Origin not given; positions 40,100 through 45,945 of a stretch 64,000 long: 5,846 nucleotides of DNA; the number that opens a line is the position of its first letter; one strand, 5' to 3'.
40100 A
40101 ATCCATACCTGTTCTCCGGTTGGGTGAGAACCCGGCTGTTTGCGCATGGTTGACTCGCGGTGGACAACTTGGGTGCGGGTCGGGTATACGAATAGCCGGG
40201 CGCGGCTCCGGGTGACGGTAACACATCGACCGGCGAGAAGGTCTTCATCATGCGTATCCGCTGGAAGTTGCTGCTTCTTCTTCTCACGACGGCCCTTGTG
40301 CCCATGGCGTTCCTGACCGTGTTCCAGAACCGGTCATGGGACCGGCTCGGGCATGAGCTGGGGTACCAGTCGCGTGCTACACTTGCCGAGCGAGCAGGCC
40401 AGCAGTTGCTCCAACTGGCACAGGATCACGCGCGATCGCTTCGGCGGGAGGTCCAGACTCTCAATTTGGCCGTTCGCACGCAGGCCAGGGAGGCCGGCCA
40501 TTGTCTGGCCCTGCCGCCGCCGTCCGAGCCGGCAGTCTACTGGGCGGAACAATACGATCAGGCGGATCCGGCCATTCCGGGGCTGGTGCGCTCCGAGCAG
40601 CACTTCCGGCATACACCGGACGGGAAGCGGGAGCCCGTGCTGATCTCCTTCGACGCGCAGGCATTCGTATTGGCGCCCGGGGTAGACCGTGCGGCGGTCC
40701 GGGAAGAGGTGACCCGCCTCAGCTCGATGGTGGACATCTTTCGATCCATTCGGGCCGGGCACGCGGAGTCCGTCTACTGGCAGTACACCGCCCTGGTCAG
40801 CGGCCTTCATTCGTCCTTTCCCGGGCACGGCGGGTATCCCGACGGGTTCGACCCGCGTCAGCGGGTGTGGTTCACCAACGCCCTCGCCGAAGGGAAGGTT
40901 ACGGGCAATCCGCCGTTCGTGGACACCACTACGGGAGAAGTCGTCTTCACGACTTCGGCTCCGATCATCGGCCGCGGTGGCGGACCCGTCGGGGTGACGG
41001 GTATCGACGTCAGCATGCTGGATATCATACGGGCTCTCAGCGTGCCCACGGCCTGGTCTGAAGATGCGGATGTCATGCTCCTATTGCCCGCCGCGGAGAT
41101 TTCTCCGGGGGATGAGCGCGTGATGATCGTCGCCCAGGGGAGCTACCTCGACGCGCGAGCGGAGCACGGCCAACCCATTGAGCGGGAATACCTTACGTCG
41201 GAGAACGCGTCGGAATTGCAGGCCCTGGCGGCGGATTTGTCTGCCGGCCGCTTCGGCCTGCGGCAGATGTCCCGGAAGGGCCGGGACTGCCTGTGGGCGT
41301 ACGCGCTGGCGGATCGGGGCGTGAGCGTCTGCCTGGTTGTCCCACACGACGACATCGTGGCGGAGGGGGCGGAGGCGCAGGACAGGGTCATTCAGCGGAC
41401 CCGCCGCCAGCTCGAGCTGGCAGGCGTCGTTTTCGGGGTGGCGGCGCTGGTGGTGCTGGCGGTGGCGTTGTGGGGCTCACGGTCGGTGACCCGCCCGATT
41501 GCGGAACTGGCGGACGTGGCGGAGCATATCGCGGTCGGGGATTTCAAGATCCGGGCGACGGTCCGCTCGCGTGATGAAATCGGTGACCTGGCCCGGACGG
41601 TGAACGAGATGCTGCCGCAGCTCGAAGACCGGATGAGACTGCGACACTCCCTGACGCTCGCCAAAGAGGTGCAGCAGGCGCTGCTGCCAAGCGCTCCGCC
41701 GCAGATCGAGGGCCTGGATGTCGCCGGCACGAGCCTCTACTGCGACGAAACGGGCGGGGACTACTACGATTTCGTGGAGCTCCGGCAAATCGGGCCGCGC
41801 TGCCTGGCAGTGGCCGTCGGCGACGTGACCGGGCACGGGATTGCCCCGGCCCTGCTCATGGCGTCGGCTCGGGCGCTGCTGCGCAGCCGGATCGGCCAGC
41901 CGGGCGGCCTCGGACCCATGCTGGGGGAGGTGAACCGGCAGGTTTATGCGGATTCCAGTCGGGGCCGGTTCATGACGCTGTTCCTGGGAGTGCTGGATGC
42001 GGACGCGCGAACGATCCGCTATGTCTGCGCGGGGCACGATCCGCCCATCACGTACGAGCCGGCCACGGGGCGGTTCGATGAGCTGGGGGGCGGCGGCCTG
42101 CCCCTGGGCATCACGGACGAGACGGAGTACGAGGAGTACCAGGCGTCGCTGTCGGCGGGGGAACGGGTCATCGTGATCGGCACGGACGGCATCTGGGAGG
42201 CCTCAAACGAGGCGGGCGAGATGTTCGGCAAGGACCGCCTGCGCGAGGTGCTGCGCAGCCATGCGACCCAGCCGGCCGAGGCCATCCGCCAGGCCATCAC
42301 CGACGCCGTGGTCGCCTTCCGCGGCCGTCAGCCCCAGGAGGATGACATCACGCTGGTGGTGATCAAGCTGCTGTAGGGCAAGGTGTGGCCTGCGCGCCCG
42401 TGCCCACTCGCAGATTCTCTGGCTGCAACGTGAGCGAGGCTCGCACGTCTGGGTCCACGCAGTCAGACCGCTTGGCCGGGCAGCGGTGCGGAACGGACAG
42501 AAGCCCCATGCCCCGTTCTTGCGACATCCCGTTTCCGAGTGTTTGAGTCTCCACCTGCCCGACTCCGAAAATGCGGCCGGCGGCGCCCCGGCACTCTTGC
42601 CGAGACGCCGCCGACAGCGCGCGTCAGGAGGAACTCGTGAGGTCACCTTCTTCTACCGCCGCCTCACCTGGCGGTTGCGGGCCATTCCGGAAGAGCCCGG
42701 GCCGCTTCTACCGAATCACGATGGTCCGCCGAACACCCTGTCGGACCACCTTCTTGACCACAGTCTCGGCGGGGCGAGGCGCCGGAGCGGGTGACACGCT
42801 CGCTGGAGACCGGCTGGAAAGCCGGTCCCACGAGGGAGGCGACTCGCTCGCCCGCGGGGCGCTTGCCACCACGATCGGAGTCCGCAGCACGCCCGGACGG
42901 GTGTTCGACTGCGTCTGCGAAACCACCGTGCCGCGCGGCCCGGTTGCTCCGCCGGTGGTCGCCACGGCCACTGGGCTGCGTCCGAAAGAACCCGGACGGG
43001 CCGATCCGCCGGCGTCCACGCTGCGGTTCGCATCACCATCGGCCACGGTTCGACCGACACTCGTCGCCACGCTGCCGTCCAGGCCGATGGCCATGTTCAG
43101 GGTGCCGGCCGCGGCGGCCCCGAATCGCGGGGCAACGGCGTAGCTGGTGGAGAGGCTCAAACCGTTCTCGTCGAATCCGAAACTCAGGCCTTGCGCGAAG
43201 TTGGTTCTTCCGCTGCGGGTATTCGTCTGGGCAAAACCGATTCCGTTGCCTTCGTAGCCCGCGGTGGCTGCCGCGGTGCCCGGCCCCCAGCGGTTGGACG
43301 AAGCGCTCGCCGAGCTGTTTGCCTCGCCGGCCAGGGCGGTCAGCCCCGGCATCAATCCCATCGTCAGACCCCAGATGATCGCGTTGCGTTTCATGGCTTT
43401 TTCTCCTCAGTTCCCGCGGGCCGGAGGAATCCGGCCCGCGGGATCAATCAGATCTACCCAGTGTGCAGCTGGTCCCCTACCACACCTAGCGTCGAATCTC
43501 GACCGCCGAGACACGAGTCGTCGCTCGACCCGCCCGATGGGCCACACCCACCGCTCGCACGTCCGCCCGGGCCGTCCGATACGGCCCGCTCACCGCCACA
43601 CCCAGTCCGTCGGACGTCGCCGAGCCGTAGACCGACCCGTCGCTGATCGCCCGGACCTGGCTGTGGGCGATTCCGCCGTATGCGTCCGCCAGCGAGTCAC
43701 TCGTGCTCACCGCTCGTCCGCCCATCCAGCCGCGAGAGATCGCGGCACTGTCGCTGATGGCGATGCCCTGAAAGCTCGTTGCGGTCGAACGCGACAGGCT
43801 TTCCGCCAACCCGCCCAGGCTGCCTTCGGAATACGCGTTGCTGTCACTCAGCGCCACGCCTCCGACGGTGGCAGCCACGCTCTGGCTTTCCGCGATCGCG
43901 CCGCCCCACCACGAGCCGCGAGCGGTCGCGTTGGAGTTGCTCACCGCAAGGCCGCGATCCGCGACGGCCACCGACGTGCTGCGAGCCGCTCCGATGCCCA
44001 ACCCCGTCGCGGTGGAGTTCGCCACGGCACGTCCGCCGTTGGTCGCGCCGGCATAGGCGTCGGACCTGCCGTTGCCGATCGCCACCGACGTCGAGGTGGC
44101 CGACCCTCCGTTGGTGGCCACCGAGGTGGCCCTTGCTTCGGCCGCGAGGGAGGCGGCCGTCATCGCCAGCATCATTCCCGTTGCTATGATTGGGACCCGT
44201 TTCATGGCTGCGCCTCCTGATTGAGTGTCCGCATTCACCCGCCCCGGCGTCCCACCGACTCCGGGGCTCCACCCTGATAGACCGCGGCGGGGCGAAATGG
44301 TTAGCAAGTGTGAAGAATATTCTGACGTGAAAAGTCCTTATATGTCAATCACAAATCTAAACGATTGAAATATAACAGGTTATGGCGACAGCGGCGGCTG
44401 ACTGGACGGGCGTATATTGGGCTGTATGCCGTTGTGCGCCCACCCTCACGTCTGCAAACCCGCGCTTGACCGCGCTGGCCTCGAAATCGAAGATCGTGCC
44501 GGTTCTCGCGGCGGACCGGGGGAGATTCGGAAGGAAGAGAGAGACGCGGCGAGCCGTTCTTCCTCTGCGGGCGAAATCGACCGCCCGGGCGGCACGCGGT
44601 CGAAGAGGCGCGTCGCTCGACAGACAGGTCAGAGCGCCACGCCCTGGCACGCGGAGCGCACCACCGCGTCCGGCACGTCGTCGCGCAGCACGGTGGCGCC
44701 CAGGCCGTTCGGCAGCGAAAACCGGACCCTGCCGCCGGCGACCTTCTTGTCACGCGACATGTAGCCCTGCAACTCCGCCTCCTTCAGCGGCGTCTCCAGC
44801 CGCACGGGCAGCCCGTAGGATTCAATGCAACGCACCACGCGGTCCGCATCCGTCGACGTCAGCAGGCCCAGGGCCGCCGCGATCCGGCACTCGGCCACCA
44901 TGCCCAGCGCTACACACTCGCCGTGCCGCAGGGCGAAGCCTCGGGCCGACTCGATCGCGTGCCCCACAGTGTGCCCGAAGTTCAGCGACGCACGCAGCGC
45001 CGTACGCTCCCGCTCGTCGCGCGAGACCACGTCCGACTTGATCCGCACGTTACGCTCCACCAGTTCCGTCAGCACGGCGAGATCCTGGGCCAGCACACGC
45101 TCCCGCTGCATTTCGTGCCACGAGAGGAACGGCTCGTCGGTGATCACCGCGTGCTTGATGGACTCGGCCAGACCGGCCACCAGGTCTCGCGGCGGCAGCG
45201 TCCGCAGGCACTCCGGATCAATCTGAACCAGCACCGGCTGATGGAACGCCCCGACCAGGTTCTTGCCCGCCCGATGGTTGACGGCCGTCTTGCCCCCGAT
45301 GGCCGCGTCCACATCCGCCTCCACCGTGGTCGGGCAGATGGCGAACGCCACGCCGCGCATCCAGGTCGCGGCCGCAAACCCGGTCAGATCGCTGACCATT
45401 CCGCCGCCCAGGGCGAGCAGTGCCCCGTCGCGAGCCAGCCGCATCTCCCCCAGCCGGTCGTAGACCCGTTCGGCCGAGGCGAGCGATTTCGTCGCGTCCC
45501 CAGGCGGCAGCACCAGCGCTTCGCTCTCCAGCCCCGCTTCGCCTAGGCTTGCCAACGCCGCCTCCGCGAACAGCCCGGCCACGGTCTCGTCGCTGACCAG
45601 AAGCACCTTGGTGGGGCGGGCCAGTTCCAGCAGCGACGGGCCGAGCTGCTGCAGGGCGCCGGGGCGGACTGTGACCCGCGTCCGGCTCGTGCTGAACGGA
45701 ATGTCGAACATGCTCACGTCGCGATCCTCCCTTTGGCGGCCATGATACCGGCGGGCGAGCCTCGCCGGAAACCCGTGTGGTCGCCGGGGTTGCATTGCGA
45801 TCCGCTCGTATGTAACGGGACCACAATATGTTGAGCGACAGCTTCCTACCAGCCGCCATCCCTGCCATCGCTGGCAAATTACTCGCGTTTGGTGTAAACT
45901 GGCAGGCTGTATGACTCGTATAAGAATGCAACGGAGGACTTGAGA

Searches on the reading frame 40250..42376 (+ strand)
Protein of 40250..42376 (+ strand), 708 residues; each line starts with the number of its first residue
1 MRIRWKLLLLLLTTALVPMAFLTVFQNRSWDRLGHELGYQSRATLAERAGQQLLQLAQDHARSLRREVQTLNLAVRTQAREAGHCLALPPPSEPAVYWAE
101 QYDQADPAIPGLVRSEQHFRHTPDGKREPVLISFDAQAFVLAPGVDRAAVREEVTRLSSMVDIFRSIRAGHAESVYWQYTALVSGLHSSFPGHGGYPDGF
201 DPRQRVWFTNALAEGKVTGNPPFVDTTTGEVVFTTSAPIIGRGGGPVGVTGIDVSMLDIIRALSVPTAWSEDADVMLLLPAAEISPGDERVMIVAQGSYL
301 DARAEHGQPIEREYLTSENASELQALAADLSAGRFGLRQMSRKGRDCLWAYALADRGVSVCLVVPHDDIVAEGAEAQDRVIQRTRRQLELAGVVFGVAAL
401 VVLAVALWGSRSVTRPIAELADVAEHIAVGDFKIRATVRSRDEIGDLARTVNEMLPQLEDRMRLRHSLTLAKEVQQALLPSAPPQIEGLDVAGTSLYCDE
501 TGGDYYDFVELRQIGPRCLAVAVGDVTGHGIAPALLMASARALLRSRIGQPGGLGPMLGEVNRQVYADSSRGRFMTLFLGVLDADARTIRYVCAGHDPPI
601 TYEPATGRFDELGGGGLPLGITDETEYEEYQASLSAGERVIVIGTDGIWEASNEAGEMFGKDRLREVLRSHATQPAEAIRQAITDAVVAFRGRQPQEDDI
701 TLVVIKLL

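Call 41: search_protein_families(library=pfam, proteins=[window:40250-42376:+])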
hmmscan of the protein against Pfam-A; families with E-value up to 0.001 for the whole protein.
window:40250-42376:+ (708 aa): 4 families
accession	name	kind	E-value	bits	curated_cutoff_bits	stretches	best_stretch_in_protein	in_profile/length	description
PF07228.17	SpoIIE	-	7.9e-45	153.6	25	1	517-707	3-191/192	Stage II sporulation protein E (SpoIIE)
PF00672.30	HAMP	-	5.1e-15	56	25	1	410-455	3-48/53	HAMP domain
PF02743.24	dCache_1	-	2.4e-06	27.7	45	1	198-261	91-157/240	Cache domain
PF22673.2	MCP-like_PDC_1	-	2.7e-06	28.2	27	1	200-259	52-111/113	Methyl-accepting chemotaxis protein-like, first PDC sensor domain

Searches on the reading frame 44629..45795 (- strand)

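Call 3: search_protein_families(library=pfam, proteins=[window:44629-45795:-])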
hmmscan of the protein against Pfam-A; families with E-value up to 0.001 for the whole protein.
window:44629-45795:- (388 aa): 4 families
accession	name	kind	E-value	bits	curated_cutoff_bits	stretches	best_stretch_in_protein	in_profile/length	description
PF24621.2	DHQS_C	-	7e-42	143.2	27.6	1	208-352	1-144/144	3-dehydroquinate synthase C-terminal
PF01761.26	DHQ_synthase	-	1.1e-40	138.3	24.2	1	94-205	2-113/115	3-dehydroquinate synthase N-terminal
PF13685.12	Fe-ADH_2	-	5.6e-07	30.1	28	1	43-161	2-111/149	Iron-containing alcohol dehydrogenase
PF00465.25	Fe-ADH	-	9.8e-05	22.4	31.3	1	39-146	2-104/168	Iron-containing alcohol dehydrogenase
